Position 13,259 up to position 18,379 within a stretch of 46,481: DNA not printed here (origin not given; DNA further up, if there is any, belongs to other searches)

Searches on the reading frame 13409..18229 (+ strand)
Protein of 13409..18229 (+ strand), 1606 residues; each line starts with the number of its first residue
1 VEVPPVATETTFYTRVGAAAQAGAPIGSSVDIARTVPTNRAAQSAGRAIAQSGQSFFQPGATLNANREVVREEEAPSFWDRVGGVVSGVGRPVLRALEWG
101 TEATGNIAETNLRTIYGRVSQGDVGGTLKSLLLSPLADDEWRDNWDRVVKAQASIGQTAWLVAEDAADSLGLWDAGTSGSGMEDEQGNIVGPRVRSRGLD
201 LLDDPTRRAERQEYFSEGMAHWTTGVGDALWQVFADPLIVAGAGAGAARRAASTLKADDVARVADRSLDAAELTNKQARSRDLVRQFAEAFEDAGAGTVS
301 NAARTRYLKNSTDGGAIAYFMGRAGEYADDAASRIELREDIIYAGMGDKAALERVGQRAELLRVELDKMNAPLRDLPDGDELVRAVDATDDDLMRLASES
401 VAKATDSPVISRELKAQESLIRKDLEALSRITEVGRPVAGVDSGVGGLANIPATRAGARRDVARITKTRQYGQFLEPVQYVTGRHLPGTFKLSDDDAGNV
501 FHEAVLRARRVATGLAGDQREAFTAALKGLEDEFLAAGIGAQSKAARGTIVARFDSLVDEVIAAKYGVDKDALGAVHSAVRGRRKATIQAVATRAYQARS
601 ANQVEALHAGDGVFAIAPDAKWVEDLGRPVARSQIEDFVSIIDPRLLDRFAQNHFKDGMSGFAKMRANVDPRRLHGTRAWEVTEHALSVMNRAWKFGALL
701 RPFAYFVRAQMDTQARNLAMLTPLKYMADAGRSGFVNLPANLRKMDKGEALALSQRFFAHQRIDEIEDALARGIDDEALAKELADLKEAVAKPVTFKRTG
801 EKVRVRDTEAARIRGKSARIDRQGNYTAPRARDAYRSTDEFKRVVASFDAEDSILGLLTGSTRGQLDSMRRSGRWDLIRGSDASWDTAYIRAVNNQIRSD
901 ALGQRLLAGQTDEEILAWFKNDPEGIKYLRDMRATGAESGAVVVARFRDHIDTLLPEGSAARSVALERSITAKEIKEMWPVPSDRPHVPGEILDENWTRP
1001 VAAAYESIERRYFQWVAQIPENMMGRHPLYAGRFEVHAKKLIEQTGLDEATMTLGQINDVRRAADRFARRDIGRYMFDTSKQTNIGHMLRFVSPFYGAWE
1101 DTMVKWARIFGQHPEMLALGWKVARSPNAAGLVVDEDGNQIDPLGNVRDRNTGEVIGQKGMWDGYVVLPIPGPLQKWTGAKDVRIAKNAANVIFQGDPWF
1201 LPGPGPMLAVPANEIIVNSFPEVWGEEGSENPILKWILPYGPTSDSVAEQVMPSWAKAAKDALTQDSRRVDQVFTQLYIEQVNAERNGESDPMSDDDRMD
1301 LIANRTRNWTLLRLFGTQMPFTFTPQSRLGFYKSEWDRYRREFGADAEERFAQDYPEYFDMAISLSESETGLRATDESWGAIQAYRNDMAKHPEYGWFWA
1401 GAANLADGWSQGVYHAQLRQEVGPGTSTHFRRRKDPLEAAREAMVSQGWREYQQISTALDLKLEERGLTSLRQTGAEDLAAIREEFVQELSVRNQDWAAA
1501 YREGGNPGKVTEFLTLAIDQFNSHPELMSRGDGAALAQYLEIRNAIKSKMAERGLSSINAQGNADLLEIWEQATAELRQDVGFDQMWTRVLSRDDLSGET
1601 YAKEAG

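Call 11: search_protein_families(library=phrogs, proteins=[window:13409-18229:+], max_evalue=0.001)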
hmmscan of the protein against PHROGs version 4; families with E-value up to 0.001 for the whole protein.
window:13409-18229:+ (1606 aa): 1 family
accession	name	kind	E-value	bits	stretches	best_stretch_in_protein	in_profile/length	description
phrog_10618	-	unknown function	1.8e-65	222.2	2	857-1594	931-1710/1722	-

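Call 12: search_protein_families(library=pfam, proteins=[window:13409-18229:+], max_evalue=0.001)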
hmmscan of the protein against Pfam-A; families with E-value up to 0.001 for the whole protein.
window:13409-18229:+ (1606 aa): 0 families
